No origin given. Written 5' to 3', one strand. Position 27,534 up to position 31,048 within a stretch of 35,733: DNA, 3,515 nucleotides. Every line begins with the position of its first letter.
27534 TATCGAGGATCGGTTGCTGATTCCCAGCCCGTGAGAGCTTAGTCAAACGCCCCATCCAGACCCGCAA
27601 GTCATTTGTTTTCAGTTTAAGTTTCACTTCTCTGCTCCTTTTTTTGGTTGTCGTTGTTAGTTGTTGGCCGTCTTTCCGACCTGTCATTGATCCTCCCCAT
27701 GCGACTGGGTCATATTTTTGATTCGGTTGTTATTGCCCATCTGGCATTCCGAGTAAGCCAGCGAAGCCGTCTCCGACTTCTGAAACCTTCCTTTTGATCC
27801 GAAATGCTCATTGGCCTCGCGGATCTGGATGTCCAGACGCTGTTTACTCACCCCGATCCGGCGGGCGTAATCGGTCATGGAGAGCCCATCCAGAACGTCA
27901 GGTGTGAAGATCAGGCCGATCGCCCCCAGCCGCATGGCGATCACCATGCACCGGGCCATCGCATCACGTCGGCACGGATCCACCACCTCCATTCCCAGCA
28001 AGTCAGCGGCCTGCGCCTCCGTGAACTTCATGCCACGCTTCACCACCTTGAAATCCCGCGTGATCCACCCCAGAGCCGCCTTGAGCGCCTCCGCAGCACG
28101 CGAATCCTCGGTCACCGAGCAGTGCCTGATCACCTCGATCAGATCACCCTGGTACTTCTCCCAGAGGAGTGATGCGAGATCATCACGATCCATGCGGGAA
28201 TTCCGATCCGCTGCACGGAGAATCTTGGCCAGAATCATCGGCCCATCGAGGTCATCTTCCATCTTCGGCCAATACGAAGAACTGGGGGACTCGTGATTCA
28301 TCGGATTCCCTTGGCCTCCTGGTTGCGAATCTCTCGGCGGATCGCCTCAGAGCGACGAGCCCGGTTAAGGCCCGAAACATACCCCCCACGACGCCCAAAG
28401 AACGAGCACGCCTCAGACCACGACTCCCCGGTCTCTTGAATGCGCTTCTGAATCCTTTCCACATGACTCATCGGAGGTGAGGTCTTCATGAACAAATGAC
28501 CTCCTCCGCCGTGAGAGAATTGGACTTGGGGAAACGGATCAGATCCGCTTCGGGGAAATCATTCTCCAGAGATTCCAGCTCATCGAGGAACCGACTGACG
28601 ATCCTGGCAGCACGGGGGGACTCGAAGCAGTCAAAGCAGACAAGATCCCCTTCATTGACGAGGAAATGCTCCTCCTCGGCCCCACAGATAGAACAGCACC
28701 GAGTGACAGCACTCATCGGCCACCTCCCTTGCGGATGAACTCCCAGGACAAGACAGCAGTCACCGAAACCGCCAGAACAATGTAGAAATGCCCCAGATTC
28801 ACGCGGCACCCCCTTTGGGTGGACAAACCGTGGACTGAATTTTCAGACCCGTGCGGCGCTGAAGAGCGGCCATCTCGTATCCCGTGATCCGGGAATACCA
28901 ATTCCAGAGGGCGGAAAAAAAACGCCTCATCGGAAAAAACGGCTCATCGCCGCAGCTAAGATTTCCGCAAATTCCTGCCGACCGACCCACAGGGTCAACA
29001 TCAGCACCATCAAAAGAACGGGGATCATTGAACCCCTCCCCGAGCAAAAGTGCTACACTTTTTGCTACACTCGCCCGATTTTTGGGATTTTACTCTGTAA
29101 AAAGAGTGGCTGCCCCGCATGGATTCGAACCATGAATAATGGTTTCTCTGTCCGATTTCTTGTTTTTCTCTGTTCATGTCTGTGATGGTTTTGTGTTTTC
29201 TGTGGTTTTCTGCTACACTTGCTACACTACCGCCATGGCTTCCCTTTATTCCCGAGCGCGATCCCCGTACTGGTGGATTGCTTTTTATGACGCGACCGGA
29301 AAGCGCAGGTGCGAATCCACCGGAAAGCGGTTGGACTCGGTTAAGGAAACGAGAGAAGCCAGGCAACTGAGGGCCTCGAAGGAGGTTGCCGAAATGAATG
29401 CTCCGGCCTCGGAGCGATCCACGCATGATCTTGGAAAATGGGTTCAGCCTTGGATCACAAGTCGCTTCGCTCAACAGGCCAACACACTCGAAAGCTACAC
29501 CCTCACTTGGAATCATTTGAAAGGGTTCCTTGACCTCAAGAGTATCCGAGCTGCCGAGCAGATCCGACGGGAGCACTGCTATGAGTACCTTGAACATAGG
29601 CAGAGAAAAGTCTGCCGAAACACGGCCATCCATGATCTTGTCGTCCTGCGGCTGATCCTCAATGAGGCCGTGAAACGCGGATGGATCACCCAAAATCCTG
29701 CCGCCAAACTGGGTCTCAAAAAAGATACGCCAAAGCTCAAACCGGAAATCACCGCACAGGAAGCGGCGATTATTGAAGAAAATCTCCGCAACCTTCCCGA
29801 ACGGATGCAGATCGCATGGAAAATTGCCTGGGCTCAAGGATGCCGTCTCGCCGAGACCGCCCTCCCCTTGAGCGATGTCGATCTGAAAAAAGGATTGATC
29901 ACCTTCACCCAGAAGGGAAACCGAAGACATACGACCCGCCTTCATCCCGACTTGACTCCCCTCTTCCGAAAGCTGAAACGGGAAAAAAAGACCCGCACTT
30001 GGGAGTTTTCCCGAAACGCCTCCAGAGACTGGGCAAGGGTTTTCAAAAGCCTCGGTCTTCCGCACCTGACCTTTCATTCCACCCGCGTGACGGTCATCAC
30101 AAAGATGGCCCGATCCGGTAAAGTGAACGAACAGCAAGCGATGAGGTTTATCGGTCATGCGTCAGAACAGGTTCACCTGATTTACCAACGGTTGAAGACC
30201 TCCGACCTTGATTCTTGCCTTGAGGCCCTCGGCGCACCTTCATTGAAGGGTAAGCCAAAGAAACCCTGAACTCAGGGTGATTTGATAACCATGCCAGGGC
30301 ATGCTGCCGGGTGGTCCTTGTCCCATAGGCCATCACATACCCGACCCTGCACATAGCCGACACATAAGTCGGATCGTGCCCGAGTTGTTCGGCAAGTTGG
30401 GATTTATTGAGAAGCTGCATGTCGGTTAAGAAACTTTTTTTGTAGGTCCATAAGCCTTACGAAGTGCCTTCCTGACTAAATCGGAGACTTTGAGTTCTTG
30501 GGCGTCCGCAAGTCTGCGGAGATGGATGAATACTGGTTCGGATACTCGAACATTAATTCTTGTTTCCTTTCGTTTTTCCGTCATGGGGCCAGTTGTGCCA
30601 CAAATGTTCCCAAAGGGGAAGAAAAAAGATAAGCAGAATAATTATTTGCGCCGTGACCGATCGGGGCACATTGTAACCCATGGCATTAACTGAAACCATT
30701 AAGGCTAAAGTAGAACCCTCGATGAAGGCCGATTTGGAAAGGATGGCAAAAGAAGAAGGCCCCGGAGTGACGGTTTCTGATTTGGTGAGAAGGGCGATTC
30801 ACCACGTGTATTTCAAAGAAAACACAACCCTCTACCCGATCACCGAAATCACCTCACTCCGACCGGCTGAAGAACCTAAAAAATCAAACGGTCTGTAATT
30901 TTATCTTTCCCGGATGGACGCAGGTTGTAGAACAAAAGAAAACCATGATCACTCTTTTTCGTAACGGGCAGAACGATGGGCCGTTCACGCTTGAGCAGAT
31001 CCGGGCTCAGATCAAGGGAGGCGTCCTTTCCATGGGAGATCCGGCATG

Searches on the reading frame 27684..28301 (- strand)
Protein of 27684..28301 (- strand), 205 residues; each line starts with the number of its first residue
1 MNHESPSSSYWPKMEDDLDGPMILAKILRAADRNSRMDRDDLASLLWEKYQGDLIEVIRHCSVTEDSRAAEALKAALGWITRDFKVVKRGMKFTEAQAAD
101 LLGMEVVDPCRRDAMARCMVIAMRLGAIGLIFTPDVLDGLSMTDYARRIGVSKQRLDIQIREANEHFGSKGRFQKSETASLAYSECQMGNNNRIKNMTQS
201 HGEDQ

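Call 7: search_protein_families(library=phrogs, proteins=[window:27684-28301:-])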
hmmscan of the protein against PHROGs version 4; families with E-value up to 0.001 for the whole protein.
window:27684-28301:- (205 aa): 0 families

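Call 12: search_protein_families(library=pfam, max_evalue=0.01, proteins=[window:27684-28301:-])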
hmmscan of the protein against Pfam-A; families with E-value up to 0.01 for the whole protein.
window:27684-28301:- (205 aa): 0 families

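Call 78: find_homologous_proteins(query=window:27684-28301:-, max_evalue=0.001)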
Query window:27684-28301:- (205 aa): 11 proteins with E <= 0.001 among 293 candidates.
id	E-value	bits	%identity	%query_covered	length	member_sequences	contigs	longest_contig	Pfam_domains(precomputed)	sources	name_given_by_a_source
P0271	1.2e-119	415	91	100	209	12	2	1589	-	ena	-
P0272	1.4e-114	399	88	100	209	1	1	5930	-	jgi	jgi:hypothetical protein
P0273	3.0e-105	368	86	95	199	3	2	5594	-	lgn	-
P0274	6.5e-105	367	81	97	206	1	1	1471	-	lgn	-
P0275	3.3e-99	348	82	93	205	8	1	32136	-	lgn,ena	-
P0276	1.1e-98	347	82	93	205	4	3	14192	-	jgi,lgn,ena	-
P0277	3.4e-98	345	78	100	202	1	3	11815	-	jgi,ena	-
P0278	2.5e-88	313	70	96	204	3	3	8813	-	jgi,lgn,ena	-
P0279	2.3e-78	280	63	99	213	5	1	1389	-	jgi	jgi:hypothetical protein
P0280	2.6e-62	228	57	96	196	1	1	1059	-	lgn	-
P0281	5.2e-34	136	41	95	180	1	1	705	-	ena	-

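Call 83: predict_structure(alignment_id=A3)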
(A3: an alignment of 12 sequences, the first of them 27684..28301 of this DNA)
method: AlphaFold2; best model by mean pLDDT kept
length: 205 residues; sequences in the alignment: 12
mean_pLDDT: 51.8   pTM: 0.35
mean pLDDT of the five models: 51.8, 51.5, 50.4, 46.6, 46.2
residues with pLDDT >= 90: 0; 70-90: 20; 50-70: 97; < 50: 88
segments of 3 or more residues with pLDDT < 50: 1-18, 57-90, 173-205
pLDDT, mean of each block of 10 residues (from residue 1): 34 35 55 61 61 51 39 37 34 70 73 64 62 58 67 68 57 43 38 36 34
secondary structure, 60 per line:
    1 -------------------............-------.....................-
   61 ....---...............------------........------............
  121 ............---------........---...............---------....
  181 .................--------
elements in order: H20-31 H39-59 H61-64 H68-82 H95-102 H109-132 H142-149 H153-167 H177-197

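Call 84: search_solved_structures(query=A3, max_evalue=10)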
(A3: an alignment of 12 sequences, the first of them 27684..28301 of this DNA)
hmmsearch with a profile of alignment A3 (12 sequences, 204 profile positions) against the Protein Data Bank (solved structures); distinct sequences matched with E-value up to 10: 4.
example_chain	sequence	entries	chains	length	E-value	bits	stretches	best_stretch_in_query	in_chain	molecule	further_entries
7bca_A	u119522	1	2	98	0.4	13.6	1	132-159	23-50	KORA domain-containing protein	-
7bbq_A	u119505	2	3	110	0.47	13.4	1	132-159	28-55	KORA domain-containing protein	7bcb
9jm8_A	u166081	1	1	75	0.88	12.5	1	20-68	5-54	LRD-7A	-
6yf6_A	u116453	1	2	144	0.95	12.4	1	155-193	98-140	Galactose-binding lectin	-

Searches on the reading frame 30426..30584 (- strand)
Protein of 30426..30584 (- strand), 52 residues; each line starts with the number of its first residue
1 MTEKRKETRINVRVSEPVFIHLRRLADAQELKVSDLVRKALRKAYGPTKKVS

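Call 36: search_protein_families(library=pfam, max_evalue=0.01, proteins=[window:30426-30584:-])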
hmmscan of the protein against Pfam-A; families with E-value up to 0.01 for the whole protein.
window:30426-30584:- (52 aa): 3 families
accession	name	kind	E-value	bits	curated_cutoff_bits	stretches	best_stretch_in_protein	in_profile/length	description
PF21983.2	NikA-like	-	0.001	19.6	27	1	5-41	2-38/72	Mobilization protein NikA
PF12441.14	CopG_antitoxin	-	0.0013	19.8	28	1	4-43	39-78/79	CopG antitoxin of type II toxin-antitoxin system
PF07878.17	RHH_5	-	0.0046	17.1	26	1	8-44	2-38/43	CopG-like RHH_1 or ribbon-helix-helix domain, RHH_5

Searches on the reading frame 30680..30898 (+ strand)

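Call 13: search_protein_families(library=pfam, max_evalue=0.01, proteins=[window:30680-30898:+])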
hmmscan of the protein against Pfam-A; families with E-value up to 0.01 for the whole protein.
window:30680-30898:+ (72 aa): 1 family
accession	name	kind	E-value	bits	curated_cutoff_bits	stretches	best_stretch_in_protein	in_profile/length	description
PF01402.27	RHH_1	-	0.00028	21.2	20.5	1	7-42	2-35/39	Ribbon-helix-helix protein, copG family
